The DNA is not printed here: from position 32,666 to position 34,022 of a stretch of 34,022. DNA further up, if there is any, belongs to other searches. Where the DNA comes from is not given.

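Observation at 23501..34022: Alginate-type O-acetylation plus lyase machinery split over two convergent operons, with no synthase in view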

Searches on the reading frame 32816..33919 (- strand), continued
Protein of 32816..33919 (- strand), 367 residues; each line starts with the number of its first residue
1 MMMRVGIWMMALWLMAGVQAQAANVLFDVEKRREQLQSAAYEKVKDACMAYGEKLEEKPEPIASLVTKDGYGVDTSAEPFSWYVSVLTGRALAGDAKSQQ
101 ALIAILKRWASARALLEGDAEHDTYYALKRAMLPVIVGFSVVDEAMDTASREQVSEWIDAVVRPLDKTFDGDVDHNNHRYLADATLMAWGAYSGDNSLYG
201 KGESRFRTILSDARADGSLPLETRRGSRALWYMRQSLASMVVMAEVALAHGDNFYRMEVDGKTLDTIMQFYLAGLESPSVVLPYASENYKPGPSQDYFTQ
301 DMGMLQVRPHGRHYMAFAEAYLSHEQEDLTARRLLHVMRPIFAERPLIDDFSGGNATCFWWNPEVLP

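Call 28: search_solved_structures(query=L015:6363-9980:+, max_evalue=0.01, show_alignments=1)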
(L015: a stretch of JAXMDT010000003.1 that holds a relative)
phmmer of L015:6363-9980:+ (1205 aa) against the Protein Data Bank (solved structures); distinct sequences matched with E-value up to 0.01: 8.
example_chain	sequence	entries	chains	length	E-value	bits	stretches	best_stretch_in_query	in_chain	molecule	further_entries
4ozz_A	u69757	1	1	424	8.7e-71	242.2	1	744-1113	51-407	Poly(beta-D-mannuronate) C5 epimerase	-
4nk6_A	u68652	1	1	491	1e-70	242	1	744-1113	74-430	Poly(beta-D-mannuronate) C5 epimerase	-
4ozy_A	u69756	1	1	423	1.1e-70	241.9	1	744-1113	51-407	Poly(beta-D-mannuronate) C5 epimerase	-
4nk8_A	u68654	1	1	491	1.2e-69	238.5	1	744-1113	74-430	Poly(beta-D-mannuronate) C5 epimerase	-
5lw3_A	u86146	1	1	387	7.3e-06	27.2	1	925-1070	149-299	Poly(beta-D-mannuronate) C5 epimerase 6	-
2pyg_A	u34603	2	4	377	6.1e-05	24.2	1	948-1074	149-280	Poly(beta-D-mannuronate) C5 epimerase 4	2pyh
8xfq_A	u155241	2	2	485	0.007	17.4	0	946-1051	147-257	mannuronan 5-epimerase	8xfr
8ja4_A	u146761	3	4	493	0.0077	17.2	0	944-1032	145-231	mannuronan 5-epimerase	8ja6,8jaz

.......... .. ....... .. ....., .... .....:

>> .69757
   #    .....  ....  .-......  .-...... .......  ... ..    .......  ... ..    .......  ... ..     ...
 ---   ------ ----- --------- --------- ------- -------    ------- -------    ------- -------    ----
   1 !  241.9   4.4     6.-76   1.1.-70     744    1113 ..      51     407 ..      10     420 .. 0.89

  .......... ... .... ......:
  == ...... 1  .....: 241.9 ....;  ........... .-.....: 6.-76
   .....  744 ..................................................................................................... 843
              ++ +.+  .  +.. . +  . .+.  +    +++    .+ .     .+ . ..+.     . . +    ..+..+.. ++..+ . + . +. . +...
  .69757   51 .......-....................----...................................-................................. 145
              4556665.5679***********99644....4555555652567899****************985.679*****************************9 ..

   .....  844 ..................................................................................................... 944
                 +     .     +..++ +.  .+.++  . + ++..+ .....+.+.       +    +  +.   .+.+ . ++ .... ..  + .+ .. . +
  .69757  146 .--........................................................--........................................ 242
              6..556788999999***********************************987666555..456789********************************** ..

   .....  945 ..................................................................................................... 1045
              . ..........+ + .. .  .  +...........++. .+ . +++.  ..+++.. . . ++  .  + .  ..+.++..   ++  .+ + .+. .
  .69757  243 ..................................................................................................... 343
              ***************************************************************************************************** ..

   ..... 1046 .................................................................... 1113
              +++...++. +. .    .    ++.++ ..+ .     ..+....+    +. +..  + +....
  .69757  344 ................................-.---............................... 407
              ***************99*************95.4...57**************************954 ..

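Call 29: find_related_loci(query=window:32816-33919:-, collection=metagenome_contigs, flank=10000)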
Query window:32816-33919:- (367 aa) in metagenome_contigs; peptide patterns used: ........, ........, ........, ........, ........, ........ (x = any residue, [..] = any of these).
47 stretches matched a pattern; 5 encode a relative of the query (tblastn E <= 1e-3); 5 distinct loci.
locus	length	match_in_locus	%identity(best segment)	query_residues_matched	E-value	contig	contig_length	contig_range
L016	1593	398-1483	50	2-363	7e-128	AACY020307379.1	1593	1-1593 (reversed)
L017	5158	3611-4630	49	26-363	8e-108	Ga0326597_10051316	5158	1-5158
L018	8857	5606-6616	46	27-360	5e-102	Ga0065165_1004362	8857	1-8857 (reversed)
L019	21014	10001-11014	48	25-360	8e-101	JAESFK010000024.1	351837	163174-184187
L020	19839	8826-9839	49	25-360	6e-99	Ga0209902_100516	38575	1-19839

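Call 34: find_homologous_proteins(query=window:32816-33919:-, max_evalue=1e-20)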
Query window:32816-33919:- (367 aa): 518 proteins with E <= 1e-20 among 8000 candidates; the best 120 are listed.
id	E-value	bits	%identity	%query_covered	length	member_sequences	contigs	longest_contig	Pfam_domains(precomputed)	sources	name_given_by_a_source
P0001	1.7e-246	835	100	100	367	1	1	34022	PF05426.19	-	-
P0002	3.4e-121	423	53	99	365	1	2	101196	PF05426.19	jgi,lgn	jgi:poly(beta-D-mannuronate) lyase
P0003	1.5e-116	407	52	94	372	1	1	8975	PF05426.19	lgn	-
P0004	2.9e-116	406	53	97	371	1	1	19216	PF05426.19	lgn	-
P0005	2.1e-115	404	52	98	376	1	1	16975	PF05426.19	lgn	-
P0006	1.1e-114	401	53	94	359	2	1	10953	PF05426.19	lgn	-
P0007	1.4e-114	401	52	96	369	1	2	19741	PF05426.19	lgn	-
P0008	1.7e-114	401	52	97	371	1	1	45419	PF05426.19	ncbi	-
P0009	9.1e-114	398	51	98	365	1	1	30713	PF05426.19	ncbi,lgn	-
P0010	1.4e-113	398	51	99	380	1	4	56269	PF05426.19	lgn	-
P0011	1.1e-112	395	54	91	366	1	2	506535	PF05426.19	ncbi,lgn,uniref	ncbi:alginate lyase family protein [Microvirga sp. 2YAF29]|uniref:alginate lyase family protein n=1 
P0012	1.2e-112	395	51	98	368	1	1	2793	PF05426.19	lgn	-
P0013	7.3e-112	392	52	97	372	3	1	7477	PF05426.19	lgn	-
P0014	8.2e-112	392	51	98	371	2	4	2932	PF05426.19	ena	-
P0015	2.4e-111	390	49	99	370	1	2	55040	PF05426.19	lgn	-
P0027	7.1e-110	385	50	99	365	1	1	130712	PF05426.19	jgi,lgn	jgi:poly(beta-D-mannuronate) lyase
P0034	1.7e-108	381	50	98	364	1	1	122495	PF05426.19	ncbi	-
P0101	6.8e-102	359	50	91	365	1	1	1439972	PF05426.19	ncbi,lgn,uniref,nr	ncbi:poly(beta-D-mannuronate) lyase [Microvirga lupini]|uniref:Poly(Beta-D-mannuronate) lyase n=1 Ta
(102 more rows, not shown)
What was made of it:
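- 32816..33919 (-): AlgL-type PL5 polysaccharide lyase (367 aa, signal peptide). 518 homologues at E<=1e-20, several named poly(beta-D-mannuronate) lyase (call 34).
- The window is the whole contig (call 34: P0001, longest contig 34022).
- Tried and rejected: Call 34 later showed that the window is the complete contig, so it cannot be extended with these tools.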

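Call 36: find_encoding_contigs(protein=P0002, flank=10000, max_places=2)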
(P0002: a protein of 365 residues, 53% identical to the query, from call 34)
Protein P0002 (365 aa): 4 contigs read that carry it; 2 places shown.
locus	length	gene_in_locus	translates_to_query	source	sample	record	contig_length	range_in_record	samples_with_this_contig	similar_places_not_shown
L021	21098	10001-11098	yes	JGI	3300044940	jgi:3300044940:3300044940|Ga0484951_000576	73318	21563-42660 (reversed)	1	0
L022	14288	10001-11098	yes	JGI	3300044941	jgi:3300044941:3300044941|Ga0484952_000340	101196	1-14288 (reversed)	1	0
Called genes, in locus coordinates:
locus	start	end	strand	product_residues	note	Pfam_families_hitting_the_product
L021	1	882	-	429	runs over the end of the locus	PF10082:BBP2_2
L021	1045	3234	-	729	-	-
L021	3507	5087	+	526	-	PF13641:Glyco_tranf_2_3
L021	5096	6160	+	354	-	PF07238:PilZ (weak), PF25965:Beta-barrel_ALG44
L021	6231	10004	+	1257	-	PF05048:NosD, PF13229:Beta_helix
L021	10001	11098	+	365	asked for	PF05426:Alginate_lyase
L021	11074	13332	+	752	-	PF23310:TPR_27 (faint), PF08238:Sel1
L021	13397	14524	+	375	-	PF16822:ALGX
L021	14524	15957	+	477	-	PF03062:MBOAT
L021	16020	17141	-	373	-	PF05426:Alginate_lyase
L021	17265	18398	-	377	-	PF05426:Alginate_lyase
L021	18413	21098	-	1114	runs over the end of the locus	PF08238:Sel1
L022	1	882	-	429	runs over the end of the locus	PF10082:BBP2_2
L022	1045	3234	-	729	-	-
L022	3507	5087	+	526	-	PF13641:Glyco_tranf_2_3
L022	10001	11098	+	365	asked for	PF05426:Alginate_lyase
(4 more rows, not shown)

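Call 41: list_cluster_members(proteins=[L021:3507-5087:+, L021:5096-6160:+, L021:6231-10004:+, L021:1045-3234:-, L021:11074-13332:+, L021:13397-14524:+, L021:14524-15957:+])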
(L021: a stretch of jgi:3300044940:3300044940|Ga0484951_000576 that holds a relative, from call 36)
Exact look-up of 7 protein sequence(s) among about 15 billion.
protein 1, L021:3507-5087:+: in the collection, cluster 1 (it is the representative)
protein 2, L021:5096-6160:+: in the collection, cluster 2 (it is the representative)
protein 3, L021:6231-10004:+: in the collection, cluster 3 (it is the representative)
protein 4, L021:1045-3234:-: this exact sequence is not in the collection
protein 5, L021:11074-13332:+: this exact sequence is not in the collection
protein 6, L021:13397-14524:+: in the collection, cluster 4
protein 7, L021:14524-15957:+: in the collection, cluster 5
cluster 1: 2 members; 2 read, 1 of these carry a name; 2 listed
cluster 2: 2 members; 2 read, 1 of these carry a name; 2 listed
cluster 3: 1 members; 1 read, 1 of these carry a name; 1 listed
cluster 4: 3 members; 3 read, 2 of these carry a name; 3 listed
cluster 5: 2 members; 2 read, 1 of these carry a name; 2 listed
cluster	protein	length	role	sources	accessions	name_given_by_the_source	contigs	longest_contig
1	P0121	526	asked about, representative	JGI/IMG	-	glycosyltransferase Alg8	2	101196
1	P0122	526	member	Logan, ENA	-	-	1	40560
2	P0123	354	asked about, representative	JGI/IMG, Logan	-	alginate biosynthesis protein Alg44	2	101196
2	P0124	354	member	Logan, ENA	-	-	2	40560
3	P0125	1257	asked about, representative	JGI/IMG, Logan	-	poly(beta-D-mannuronate) C5 epimerase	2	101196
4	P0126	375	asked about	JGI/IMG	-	alginate O-acetyltransferase complex protein AlgJ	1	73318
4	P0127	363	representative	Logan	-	-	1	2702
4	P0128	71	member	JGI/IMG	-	hypothetical protein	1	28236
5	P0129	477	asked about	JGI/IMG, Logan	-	alginate O-acetyltransferase complex protein AlgI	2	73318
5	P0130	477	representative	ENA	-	-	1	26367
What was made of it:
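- IMG names the L021 genes Alg8, Alg44, C5 epimerase, AlgJ and AlgI (call 41).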

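Call 49: find_encoding_contigs(protein=P0027, flank=10000, max_places=1)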
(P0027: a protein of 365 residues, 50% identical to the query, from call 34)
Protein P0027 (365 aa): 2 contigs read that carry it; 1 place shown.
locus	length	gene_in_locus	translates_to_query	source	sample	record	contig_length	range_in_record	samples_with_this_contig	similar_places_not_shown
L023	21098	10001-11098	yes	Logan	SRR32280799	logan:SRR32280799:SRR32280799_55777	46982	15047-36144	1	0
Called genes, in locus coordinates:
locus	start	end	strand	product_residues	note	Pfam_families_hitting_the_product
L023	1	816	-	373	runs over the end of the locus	PF00155:Aminotran_1_2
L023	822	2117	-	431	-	PF10082:BBP2_2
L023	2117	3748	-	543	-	PF08238:Sel1 (weak)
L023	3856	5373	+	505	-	PF13641:Glyco_tranf_2_3, PF13632:Glyco_trans_2_3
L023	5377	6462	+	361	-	PF07238:PilZ (weak), PF25964:BSH_ALG44, PF25965:Beta-barrel_ALG44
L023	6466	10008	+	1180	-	PF05048:NosD, PF13229:Beta_helix (weak)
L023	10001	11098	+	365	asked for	PF05426:Alginate_lyase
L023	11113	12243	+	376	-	PF08238:Sel1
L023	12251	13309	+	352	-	PF16822:ALGX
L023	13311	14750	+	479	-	PF03062:MBOAT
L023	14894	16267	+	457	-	PF05618:RimB-like, PF18030:Rimk_N, PF02955:GSH-S_ATP, PF02655:ATP-grasp_3, PF08443:RimK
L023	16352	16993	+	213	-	PF04264:YceI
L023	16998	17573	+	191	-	PF01292:Ni_hydr_CYTB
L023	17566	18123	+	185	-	PF04264:YceI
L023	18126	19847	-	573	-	PF00920:ILVD_EDD_N, PF24877:ILV_EDD_C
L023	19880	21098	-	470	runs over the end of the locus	PF00023:Ank (faint), PF12796:Ank_2, PF13637:Ank_4 (faint)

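Call 50: find_encoding_contigs(protein=P0034, flank=10000, max_places=1)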
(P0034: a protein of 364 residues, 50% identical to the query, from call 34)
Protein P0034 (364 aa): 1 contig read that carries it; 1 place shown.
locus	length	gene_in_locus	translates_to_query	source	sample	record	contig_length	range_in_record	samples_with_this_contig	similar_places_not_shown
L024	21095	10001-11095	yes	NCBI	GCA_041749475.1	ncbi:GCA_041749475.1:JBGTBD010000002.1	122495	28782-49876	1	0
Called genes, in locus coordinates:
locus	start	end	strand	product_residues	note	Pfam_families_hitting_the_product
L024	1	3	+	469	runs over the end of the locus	PF00657:Lipase_GDSL, PF13472:Lipase_GDSL_2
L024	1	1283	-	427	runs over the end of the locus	PF10082:BBP2_2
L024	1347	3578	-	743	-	PF08238:Sel1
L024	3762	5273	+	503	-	PF13641:Glyco_tranf_2_3, PF13632:Glyco_trans_2_3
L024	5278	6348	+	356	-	PF07238:PilZ (weak), PF25964:BSH_ALG44, PF25965:Beta-barrel_ALG44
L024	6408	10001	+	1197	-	PF05048:NosD, PF13229:Beta_helix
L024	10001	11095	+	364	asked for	PF05426:Alginate_lyase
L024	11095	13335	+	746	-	PF23310:TPR_27 (faint), PF08238:Sel1 (weak)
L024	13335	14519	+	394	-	PF16822:ALGX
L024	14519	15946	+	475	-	PF03062:MBOAT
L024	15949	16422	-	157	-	-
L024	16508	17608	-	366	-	PF05426:Alginate_lyase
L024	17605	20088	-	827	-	PF08238:Sel1 (weak), PF23310:TPR_27 (faint), PF08238:Sel1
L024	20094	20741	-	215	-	PF11182:AlgF, PF14344:DUF4397 (weak)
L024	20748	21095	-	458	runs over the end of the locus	PF16822:ALGX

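Call 51: search_solved_structures(query=L012:941-2278:+, max_evalue=1e-10, show_alignments=0)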
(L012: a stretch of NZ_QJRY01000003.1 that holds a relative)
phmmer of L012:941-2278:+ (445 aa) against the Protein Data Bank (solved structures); distinct sequences matched with E-value up to 1e-10: 30.
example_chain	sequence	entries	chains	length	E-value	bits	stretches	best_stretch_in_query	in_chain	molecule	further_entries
1mfz_A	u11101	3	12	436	8.3e-132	443.5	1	10-445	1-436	GDP-mannose 6-dehydrogenase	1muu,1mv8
3vtf_A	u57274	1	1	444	1.7e-75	258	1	11-365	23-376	UDP-glucose 6-dehydrogenase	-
3gg2_A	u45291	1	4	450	6.6e-60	206.6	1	9-364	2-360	Sugar dehydrogenase, UDP-glucose/GDP-mannose dehydrogenase family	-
2y0e_A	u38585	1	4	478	1.6e-59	205.4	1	9-366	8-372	UDP-GLUCOSE DEHYDROGENASE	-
2y0d_A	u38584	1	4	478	2.8e-58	201.3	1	9-366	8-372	UDP-GLUCOSE DEHYDROGENASE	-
2y0c_A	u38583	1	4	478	2.8e-58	201.2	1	9-366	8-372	UDP-GLUCOSE DEHYDROGENASE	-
4a7p_A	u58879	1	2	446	7.4e-55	190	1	9-364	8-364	UDP-GLUCOSE DEHYDROGENASE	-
4xr9_A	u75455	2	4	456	7.2e-42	147.2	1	10-364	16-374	CalS8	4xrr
4r16_A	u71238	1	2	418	1.9e-31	112.9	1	10-368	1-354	418aa long hypothetical UDP-N-acetyl-D-mannosaminuronic acid dehydrogenase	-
7kws_A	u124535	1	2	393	1.9e-30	109.5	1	10-369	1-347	UDP-glucose 6-dehydrogenase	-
3phl_A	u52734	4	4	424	5.2e-29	104.8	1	10-368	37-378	UDP-glucose 6-dehydrogenase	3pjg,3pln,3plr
3pid_A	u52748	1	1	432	5.5e-29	104.8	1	10-368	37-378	UDP-glucose 6-dehydrogenase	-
2o3j_A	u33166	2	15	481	6e-29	104.6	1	11-381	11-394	UDP-glucose 6-dehydrogenase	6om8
1dli_A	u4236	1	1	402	1.3e-28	103.5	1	10-377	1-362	UDP-GLUCOSE DEHYDROGENASE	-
1dlj_A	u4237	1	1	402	3.3e-27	98.9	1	10-377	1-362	UDP-GLUCOSE DEHYDROGENASE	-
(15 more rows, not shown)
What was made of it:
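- The dehydrogenase matches P. aeruginosa GDP-mannose 6-dehydrogenase at 443 bits, against 258 bits for the best UDP-glucose dehydrogenase (call 51).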

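Call 54: search_protein_families(library=pfam, proteins=[L024:6408-8507:+, L024:1347-3578:-, L024:15949-16422:-, L024:16508-17608:-, L023:822-2117:-], max_evalue=0.1)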
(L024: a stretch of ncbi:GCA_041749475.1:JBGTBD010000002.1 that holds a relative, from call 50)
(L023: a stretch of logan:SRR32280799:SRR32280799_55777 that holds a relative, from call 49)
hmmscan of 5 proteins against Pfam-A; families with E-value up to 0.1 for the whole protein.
L024:6408-8507:+ (700 aa): 3 families
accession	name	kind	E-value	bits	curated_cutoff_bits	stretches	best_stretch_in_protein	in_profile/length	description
PF01535.26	PPR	-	0.00097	19.7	25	0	406-422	8-24/31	PPR repeat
PF24962.1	DUF7767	-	0.092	13.3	27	0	17-58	4-45/95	Domain of unknown function (DUF7767)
PF07721.20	TPR_4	-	0.097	13.8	27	0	538-556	6-24/26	Tetratricopeptide repeat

L024:1347-3578:- (743 aa): 7 families
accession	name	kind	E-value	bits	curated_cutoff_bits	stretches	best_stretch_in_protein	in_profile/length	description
PF08238.18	Sel1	-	8.1e-94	305.2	30.7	11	625-659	2-36/36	Sel1 repeat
PF00515.34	TPR_1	-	0.0033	17.6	27.8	0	38-60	7-29/34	Tetratricopeptide repeat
PF07719.23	TPR_2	-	0.0044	17.5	27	0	37-60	6-29/34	Tetratricopeptide repeat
PF13428.12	TPR_14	-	0.0055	17.7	23.5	0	39-75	8-44/44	Tetratricopeptide repeat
PF10602.15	RPN7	-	0.033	14.3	29.6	0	36-74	40-78/174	26S proteasome subunit RPN7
PF13176.12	TPR_7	-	0.048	14.2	27.9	0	39-60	6-27/36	Tetratricopeptide repeat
PF13424.12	TPR_12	-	0.065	13.9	30.1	1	37-80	8-56/77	Tetratricopeptide repeat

L024:15949-16422:- (157 aa): 0 families

L024:16508-17608:- (366 aa): 1 family
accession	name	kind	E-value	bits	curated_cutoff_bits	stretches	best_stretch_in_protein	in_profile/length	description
PF05426.18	Alginate_lyase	-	3e-39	135.6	22.2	1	122-304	80-274/275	Alginate lyase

L023:822-2117:- (431 aa): 2 families
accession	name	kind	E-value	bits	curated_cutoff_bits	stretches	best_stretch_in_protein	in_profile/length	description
PF10082.15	BBP2_2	-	6.5e-56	190.3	23.7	1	65-430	21-377/378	Putative beta-barrel porin 2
PF13505.12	OMP_b-brl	-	0.00069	20.3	28.7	1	278-430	21-174/175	Outer membrane protein beta-barrel domain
